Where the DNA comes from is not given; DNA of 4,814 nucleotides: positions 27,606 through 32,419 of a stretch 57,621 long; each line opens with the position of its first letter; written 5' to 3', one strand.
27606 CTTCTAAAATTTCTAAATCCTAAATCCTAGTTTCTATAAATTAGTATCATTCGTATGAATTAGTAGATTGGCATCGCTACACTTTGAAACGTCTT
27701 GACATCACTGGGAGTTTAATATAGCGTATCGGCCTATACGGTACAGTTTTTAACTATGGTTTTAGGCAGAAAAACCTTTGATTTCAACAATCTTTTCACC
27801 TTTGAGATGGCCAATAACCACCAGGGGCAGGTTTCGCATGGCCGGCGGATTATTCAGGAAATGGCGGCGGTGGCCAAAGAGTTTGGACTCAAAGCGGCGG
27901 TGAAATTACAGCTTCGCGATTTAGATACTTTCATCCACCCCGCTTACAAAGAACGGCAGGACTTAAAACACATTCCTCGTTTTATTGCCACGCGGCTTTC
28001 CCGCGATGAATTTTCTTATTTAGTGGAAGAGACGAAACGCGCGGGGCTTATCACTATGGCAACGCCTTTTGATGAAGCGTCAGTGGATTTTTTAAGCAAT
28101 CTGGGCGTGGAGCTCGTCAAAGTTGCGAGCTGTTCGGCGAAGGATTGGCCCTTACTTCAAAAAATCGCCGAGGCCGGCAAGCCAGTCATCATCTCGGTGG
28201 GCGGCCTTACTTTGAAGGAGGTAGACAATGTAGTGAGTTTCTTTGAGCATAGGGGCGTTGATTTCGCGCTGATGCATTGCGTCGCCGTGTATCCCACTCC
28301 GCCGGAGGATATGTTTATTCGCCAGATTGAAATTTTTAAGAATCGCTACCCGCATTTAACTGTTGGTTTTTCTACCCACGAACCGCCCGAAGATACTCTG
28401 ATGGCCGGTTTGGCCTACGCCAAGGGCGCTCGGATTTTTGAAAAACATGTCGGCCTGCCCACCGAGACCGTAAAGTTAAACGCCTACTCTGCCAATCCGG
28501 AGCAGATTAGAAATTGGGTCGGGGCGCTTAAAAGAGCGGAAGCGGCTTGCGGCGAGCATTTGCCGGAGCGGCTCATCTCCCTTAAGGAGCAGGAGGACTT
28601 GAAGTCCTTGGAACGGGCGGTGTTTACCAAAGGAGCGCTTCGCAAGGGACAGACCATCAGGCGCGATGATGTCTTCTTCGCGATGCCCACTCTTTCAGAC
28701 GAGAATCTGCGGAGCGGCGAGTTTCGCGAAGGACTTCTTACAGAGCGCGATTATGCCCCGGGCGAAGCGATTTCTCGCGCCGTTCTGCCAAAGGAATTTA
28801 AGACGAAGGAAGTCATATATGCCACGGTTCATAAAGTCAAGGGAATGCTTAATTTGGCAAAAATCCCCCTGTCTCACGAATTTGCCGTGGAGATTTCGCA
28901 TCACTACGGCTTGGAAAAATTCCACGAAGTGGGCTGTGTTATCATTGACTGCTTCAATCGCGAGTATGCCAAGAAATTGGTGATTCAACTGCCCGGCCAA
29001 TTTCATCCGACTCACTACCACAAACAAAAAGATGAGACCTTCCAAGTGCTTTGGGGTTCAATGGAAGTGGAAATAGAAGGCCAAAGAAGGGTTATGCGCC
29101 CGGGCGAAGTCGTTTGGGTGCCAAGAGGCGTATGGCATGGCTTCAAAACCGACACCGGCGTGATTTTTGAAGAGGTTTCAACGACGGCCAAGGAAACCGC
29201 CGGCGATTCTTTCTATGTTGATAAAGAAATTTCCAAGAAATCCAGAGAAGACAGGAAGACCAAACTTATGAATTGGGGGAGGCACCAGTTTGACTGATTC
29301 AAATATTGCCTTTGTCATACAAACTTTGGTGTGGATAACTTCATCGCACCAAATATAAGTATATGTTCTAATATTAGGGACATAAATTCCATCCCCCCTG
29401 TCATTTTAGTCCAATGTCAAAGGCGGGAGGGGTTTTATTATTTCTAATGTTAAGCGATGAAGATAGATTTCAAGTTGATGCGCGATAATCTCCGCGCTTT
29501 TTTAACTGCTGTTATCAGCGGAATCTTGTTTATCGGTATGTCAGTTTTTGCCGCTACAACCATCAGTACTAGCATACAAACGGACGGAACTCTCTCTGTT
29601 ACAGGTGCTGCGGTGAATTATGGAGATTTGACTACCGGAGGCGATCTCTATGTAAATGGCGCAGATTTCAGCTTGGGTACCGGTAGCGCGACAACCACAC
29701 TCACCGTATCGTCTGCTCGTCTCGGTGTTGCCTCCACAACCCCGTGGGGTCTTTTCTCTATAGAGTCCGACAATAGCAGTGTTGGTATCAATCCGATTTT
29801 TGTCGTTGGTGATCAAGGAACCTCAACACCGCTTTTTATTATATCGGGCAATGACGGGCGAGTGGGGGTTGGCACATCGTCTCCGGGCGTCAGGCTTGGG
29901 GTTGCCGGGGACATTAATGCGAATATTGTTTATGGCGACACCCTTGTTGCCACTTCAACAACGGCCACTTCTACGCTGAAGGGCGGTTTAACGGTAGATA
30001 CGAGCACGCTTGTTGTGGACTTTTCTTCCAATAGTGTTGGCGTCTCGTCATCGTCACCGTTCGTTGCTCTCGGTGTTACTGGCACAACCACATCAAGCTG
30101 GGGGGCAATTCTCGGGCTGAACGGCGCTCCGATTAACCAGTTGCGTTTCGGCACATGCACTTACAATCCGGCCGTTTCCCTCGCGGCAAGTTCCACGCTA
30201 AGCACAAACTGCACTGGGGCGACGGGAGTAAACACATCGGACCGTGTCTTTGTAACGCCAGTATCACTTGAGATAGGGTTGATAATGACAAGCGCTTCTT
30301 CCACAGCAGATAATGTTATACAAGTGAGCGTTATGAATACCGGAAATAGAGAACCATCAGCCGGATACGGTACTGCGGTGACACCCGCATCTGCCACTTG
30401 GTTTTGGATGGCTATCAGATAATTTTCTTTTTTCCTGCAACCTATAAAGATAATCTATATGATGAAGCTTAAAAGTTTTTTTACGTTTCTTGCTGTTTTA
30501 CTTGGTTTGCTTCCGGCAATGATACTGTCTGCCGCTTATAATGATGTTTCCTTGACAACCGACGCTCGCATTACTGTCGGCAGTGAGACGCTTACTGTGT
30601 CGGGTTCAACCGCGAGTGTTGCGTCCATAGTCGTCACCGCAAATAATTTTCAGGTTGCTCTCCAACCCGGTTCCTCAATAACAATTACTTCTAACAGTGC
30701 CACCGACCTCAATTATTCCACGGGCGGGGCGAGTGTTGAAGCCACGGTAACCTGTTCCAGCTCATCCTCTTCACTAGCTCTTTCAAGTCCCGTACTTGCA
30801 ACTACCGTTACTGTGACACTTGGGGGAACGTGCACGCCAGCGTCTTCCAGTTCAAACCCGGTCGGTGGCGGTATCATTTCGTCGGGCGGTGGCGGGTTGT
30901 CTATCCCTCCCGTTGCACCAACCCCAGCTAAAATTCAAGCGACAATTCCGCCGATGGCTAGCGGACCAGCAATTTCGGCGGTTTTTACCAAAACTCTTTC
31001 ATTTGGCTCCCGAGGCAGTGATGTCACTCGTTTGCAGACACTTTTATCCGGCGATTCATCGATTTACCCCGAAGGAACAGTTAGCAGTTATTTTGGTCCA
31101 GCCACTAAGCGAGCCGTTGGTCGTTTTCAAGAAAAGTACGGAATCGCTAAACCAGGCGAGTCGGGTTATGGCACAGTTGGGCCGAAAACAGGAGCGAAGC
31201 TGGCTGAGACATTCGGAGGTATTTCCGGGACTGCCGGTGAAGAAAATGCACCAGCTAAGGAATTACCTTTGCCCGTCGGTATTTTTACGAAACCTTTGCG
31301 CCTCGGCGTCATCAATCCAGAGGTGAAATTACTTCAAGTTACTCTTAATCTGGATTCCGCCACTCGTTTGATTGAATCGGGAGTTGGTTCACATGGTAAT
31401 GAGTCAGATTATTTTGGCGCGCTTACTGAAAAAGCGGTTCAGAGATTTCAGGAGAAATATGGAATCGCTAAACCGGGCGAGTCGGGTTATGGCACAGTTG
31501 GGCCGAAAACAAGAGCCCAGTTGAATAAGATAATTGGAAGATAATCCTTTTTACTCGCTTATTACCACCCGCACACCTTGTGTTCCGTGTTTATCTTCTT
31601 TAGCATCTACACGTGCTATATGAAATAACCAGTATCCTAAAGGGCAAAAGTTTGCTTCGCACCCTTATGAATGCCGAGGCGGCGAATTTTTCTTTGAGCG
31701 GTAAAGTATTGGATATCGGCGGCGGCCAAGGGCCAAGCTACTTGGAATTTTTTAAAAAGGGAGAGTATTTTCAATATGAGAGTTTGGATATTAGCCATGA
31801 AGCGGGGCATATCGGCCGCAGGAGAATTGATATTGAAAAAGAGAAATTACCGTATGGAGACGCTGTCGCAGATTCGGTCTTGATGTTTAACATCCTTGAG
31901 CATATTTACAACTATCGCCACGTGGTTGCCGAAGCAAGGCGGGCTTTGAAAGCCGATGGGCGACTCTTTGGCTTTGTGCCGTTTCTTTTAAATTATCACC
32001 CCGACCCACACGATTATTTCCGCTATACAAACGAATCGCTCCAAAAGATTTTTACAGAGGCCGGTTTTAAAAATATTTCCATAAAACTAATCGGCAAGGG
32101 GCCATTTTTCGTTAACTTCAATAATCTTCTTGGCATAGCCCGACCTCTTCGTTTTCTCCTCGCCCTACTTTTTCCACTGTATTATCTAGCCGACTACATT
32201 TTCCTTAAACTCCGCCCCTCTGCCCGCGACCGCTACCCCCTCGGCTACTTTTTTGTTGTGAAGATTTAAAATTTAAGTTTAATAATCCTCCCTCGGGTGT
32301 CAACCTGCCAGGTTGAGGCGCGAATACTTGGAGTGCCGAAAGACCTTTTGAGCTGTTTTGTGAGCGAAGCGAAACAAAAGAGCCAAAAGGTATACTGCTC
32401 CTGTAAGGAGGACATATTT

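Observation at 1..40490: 40-kb surface-glycan island with the parts list of an O-linked protein glycosylation / decorated-polymer pathway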

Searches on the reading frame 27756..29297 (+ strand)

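Call 5: search_protein_families(library=pfam, proteins=[window:27756-29297:+])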
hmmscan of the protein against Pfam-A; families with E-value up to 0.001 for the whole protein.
window:27756-29297:+ (513 aa): 4 families
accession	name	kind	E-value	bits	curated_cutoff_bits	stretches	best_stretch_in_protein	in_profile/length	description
PF03102.20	NeuB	-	1.9e-45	155.7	22.1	1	39-267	4-238/241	NeuB family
PF07883.17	Cupin_2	-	2.3e-13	50.1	27.2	1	410-467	4-60/70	Cupin domain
PF07385.18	Lyx_isomer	-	5.3e-08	32.8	20.8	0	436-502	146-214/222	D-lyxose isomerase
PF05899.18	Cupin_3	-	0.00092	19.3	23.5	0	423-460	23-61/74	EutQ-like cupin domain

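Call 49: search_protein_families(library=ncbifam, proteins=[window:27756-29297:+], max_evalue=0.001)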
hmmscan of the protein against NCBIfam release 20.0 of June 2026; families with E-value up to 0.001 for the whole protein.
window:27756-29297:+ (513 aa): 4 families
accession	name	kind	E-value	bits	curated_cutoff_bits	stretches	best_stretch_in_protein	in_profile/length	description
TIGR03569.1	NeuB_NnaB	equivalog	3e-41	141.6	399.65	1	20-312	9-303/329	N-acetylneuraminate synthase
TIGR03586.1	PseI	equivalog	8.5e-40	136.9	340.25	1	17-308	7-297/327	pseudaminic acid synthase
NF051472.1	LyManIsomGneg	equivalog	2.8e-05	23.7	350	0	436-503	146-216/227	D-lyxose/D-mannose isomerase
TIGR02272.1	gentisate_1_2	equivalog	5e-05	22.4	442.1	1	408-467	86-145/336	gentisate 1,2-dioxygenase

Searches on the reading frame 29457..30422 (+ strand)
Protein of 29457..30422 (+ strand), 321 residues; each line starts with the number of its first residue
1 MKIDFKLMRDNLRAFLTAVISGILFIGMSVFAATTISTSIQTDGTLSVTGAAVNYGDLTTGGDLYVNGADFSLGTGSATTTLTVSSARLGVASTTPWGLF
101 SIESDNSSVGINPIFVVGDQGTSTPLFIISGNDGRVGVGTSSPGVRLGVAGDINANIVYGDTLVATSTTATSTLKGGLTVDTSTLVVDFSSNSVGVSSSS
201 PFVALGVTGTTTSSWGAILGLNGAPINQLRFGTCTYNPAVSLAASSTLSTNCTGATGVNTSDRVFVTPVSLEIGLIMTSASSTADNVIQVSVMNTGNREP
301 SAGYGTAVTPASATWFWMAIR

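Call 5: search_protein_families(library=pfam, proteins=[window:29457-30422:+])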
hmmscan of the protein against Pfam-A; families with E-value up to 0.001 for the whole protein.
window:29457-30422:+ (321 aa): 0 families

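Call 56: find_homologous_proteins(query=window:29457-30422:+, max_evalue=0.001)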
Query window:29457-30422:+ (321 aa): 95 proteins with E <= 0.001 among 8000 candidates.
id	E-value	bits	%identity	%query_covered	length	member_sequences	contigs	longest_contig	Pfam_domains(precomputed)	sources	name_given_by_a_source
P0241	1.2e-186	637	100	98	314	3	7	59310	-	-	-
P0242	8.9e-166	569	86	100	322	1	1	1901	-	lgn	-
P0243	1.2e-82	296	46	95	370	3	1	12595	-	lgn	-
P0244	1.6e-75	272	48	98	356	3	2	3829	-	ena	-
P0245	3.7e-74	268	54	91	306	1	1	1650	-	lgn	-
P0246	2.3e-70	255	46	98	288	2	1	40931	-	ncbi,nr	ncbi:MAG: hypothetical protein HYT43_01070 [Candidatus Taylorbacteria bacterium]|nr:hypothetical pro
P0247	5.6e-65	238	47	91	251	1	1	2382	-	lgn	-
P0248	2.1e-61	226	39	95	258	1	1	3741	-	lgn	-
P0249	2.5e-60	222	46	94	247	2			-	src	-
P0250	3.5e-56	209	42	95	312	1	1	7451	-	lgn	-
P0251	1.9e-54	203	40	100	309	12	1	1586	-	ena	-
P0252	8.3e-54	201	64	53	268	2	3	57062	-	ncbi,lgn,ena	ncbi:MAG: hypothetical protein AAB362_02875 [Patescibacteria group bacterium]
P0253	1.3e-53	200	41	74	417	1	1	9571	-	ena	-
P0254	1.9e-53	200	47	97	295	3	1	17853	-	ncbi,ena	ncbi:MAG: hypothetical protein AAB950_01000 [Patescibacteria group bacterium]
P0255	6.7e-51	191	40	91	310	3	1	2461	-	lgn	-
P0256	1.2e-48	184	42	73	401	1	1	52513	-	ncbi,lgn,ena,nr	ncbi:MAG: hypothetical protein G01um101417_106 [Parcubacteria group bacterium Gr01-1014_17]|nr:MAG: 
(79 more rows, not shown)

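Call 58: find_encoding_contigs(protein=P0256, flank=8000, max_places=1)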
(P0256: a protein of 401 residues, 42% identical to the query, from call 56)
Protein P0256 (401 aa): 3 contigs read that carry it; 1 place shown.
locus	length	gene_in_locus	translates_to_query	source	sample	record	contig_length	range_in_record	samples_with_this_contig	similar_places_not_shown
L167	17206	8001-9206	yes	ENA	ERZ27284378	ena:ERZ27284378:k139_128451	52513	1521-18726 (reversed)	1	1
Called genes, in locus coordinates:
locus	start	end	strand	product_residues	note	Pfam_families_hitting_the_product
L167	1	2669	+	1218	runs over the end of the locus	PF01471:PG_binding_1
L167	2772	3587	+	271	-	PF13181:TPR_8 (faint), PF13431:TPR_17 (faint), PF13432:TPR_16 (faint), PF00515:TPR_1 (faint), PF07719:TPR_2 (faint), PF13414:TPR_11 (faint)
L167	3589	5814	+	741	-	PF04932:Wzy_C, PF14559:TPR_19 (faint)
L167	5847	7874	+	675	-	PF04932:Wzy_C, PF00515:TPR_1 (faint), PF07719:TPR_2 (faint), PF13181:TPR_8 (faint), PF13428:TPR_14 (faint), PF13424:TPR_12 (faint), PF14559:TPR_19 (faint)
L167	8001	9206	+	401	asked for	-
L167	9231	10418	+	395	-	PF01471:PG_binding_1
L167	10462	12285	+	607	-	PF13750:Big_3_3 (faint), PF16403:Bact_surface_Ig-like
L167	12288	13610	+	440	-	PF13287:Fn3_assoc, PF13290:CHB_HEX_C_1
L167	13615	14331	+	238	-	-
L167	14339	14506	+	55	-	-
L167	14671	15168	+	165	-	PF00466:Ribosomal_L10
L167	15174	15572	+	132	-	PF16320:Ribosomal_L12_N, PF00542:Ribosomal_L12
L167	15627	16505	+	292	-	PF02498:Bro-N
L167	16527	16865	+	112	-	-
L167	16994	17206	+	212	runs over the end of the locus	PF01936:NYN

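Call 59: find_encoding_contigs(protein=P0246, flank=8000, max_places=1)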
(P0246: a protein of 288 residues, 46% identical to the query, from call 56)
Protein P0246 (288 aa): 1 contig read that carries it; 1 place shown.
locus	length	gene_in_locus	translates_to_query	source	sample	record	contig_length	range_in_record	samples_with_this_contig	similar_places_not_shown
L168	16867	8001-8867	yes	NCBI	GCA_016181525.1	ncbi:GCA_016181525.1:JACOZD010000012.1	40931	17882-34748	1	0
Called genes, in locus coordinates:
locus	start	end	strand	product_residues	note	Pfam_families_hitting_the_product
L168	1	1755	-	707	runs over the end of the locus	PF17854:FtsK_alpha, PF01580:FtsK_SpoIIIE, PF09397:FtsK_gamma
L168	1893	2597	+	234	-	PF08220:HTH_DeoR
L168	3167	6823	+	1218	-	-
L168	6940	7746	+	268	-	PF14559:TPR_19 (faint), PF23914:TPR_CcmH_CycH (faint), PF13431:TPR_17 (faint)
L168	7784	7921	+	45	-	-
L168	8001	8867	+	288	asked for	-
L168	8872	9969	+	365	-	PF01471:PG_binding_1 (weak)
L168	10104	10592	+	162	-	PF00466:Ribosomal_L10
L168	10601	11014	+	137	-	PF16320:Ribosomal_L12_N, PF00542:Ribosomal_L12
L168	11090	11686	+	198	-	-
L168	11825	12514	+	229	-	PF05552:MS_channel_1st_1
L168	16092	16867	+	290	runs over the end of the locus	PF00961:LAGLIDADG_1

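Call 62: find_related_loci(query=A6, collection=genome_contigs, flank=10000)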
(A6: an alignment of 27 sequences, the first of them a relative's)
Query A6 (314 aa) in genome_contigs; peptide patterns used: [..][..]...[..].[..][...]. (x = any residue, [..] = any of these).
208 stretches matched a pattern; 50 encode a relative of the query (tblastn E <= 1e-3); 50 distinct loci.
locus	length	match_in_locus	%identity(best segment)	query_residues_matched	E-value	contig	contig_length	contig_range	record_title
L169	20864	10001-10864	46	1-314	1e-67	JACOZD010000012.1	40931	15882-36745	MAG: Candidatus Taylorbacteria bacterium isolate NC_groundwater_196_Ag_S-0.1um_53_10 S4_GD2017_2_S1_scaffold_540, whole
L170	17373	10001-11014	41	22-314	8e-52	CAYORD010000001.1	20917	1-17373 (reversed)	MAG TPA_asm: uncultured Candidatus Saccharibacteria bacterium isolate SRP269290_co4_246 genome assembly, contig: NODE_13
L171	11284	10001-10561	44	56-314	5e-49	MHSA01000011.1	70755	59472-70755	MAG: Candidatus Taylorbacteria bacterium RIFCSPLOWO2_01_FULL_48_100 rifcsplowo2_01_scaffold_2636, whole genome shotgun s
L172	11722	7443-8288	43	11-314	3e-48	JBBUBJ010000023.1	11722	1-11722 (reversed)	MAG: Patescibacteria group bacterium isolate H52-bin031_1 H52_bin031_1_000000000023, whole genome shotgun sequence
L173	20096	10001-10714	42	81-314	2e-40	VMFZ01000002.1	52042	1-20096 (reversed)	MAG: Parcubacteria group bacterium Gr01-1014_17 G01um101417_scaffold_216, whole genome shotgun sequence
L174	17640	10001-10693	51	2-314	7e-36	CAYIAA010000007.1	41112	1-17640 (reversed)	MAG TPA_asm: uncultured Candidatus Saccharibacteria bacterium isolate ERP119705_co1_56 genome assembly, contig: NODE_807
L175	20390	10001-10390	56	178-314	3e-35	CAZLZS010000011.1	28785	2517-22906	MAG TPA_asm: uncultured Candidatus Saccharibacteria bacterium isolate binchicken_co38_1305 genome assembly, contig: NODE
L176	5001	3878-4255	56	185-314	6e-31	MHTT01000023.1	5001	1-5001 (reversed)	MAG: Candidatus Wildermuthbacteria bacterium RIFCSPHIGHO2_01_FULL_49_22b rifcsphigho2_01_scaffold_53559, whole genome sh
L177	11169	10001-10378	56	185-314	6e-31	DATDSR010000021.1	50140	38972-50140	MAG TPA_asm: Candidatus Paceibacterota bacterium isolate SMAG_U8008 k141_2226491, whole genome shotgun sequence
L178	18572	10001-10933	37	2-314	2e-25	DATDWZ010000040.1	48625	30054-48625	MAG TPA_asm: Candidatus Paceibacterota bacterium isolate SMAG_U8125 k141_753483, whole genome shotgun sequence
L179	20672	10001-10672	46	1-314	2e-23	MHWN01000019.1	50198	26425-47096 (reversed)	MAG: Candidatus Zambryskibacteria bacterium RIFCSPLOWO2_02_FULL_39_26 rifcsplowo2_02_scaffold_6229, whole genome shotgun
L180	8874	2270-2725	43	5-132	7e-18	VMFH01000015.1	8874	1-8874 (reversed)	MAG: Parcubacteria group bacterium Gr01-1014_72 G01um101472_scaffold_2863, whole genome shotgun sequence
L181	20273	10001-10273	47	216-314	8e-18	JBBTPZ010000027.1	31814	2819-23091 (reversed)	MAG: Patescibacteria group bacterium isolate H52-bin030_1 H52_bin030_1_000000000027, whole genome shotgun sequence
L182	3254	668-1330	42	12-314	4e-13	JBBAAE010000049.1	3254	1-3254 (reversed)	MAG: Candidatus Paceibacterota bacterium isolate SO_2017_GW3_33 scaffold_13929_c1_OW296A_2017, whole genome shotgun sequ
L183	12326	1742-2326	29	25-314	4e-11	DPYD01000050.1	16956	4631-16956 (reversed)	MAG TPA_asm: Candidatus Kaiserbacteria bacterium isolate UBA10103 contig_12675, whole genome shotgun sequence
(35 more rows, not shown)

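Call 69: search_protein_families(library=pfam, proteins=[L168:6940-7746:+, L168:3167-6823:+, L168:8872-9969:+, L167:10462-12285:+], max_evalue=0.01)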
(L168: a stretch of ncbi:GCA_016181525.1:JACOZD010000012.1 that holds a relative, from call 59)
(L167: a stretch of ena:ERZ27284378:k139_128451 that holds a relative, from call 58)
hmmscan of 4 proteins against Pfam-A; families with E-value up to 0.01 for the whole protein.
L168:6940-7746:+ (268 aa): 7 families
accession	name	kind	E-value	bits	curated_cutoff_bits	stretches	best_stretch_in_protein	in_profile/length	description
PF23914.1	TPR_CcmH_CycH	-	3e-07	30.8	42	0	102-138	112-148/158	Cytochrome c-type biogenesis protein H TPR domain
PF13431.12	TPR_17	-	2.4e-06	27.8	24.4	0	102-130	4-32/34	Tetratricopeptide repeat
PF14559.12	TPR_19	-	3.9e-06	27.5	25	1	197-249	6-58/68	Tetratricopeptide repeat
PF13424.12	TPR_12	-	0.00012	22.6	30.1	0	210-243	39-72/77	Tetratricopeptide repeat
PF13432.12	TPR_16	-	0.00023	22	32.7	1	198-246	13-61/65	Tetratricopeptide repeat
PF13428.12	TPR_14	-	0.0031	18.5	23.5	0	218-247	3-32/44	Tetratricopeptide repeat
PF07719.23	TPR_2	-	0.0074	16.8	27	0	219-245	4-30/34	Tetratricopeptide repeat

L168:3167-6823:+ (1218 aa): 1 family
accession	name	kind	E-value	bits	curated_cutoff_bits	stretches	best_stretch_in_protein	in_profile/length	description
PF01471.23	PG_binding_1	-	6e-05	23.6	23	1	87-139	1-44/57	Putative peptidoglycan binding domain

L168:8872-9969:+ (365 aa): 1 family
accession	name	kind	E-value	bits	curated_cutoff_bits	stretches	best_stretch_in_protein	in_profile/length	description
PF01471.23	PG_binding_1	-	4.7e-16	59.2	23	2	292-361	2-57/57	Putative peptidoglycan binding domain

L167:10462-12285:+ (607 aa): 6 families
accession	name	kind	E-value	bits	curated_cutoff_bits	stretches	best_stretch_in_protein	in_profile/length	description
PF16403.11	Bact_surface_Ig-like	-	9.9e-37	125.3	27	2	171-243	1-71/71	Bacterial surface protein, Ig-like domain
PF13750.12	Big_3_3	-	2.9e-06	27.5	27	1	399-443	13-57/157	Bacterial Ig-like domain (group 3)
PF19077.6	Big_13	-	6.5e-05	23.8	27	0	388-429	63-102/102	Bacterial Ig-like domain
PF18981.6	InlK_D3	-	0.00038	20.9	25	0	470-498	41-69/75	Internalin K domain (D3/D4)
PF02368.24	Big_2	-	0.0022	18.3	22.8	1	508-548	2-40/79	Bacterial Ig-like domain (group 2)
PF02494.22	HYR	-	0.0023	18.7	21.7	1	427-503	1-81/81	HYR domain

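Call 77: search_protein_families(library=ncbifam, proteins=[window:29457-30422:+], max_evalue=0.001)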
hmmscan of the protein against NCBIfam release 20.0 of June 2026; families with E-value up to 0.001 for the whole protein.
window:29457-30422:+ (321 aa): 0 families

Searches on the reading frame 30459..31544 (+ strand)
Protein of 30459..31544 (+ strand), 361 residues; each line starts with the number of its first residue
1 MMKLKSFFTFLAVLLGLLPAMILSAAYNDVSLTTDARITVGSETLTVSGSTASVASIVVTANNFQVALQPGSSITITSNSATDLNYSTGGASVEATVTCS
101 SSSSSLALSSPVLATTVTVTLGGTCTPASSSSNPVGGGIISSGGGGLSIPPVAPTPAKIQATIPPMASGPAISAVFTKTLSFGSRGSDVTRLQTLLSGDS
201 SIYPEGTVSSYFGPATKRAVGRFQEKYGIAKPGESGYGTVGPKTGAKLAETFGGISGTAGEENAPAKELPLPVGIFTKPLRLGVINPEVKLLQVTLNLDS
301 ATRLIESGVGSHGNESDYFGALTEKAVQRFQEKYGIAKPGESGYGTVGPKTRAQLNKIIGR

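Call 5: search_protein_families(library=pfam, proteins=[window:30459-31544:+])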
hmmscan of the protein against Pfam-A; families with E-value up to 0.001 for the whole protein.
window:30459-31544:+ (361 aa): 1 family
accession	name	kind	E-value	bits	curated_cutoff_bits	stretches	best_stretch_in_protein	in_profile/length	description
PF01471.23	PG_binding_1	-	2e-15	57.1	23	2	185-236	1-50/57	Putative peptidoglycan binding domain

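Call 77: search_protein_families(library=ncbifam, proteins=[window:30459-31544:+], max_evalue=0.001)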
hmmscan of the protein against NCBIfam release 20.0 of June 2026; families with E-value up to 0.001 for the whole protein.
window:30459-31544:+ (361 aa): 2 families
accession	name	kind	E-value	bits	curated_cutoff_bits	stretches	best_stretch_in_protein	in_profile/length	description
TIGR02869.1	spore_SleB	equivalog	2.5e-11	43.8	236.5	1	177-254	4-69/201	spore cortex-lytic enzyme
NF038080.1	PG_bind_siph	domain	3.4e-05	24.1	55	0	183-248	10-74/76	peptidoglycan-binding protein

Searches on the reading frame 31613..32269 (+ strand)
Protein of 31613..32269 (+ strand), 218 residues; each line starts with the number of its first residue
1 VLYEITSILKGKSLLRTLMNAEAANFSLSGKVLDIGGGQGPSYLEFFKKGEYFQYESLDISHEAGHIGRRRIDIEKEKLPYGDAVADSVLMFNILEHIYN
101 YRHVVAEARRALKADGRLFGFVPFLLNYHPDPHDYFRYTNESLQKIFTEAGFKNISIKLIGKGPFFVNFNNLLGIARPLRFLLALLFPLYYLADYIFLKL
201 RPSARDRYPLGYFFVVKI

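Call 5: search_protein_families(library=pfam, proteins=[window:31613-32269:+])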
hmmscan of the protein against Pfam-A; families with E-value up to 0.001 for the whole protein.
window:31613-32269:+ (218 aa): 5 families
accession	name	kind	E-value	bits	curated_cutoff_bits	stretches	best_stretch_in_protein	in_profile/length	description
PF13489.12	Methyltransf_23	-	4e-13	49.9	27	1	18-156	12-163/164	Methyltransferase domain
PF08241.18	Methyltransf_11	-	3.3e-09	37.7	21.2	1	33-119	1-94/95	Methyltransferase domain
PF13649.12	Methyltransf_25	-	3e-06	28.3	27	1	32-116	1-97/97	Methyltransferase domain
PF08242.18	Methyltransf_12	-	7.8e-06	27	30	1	33-118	1-98/98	Methyltransferase domain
PF13847.12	Methyltransf_31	-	0.00043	20.4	27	0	31-118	6-107/145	Methyltransferase domain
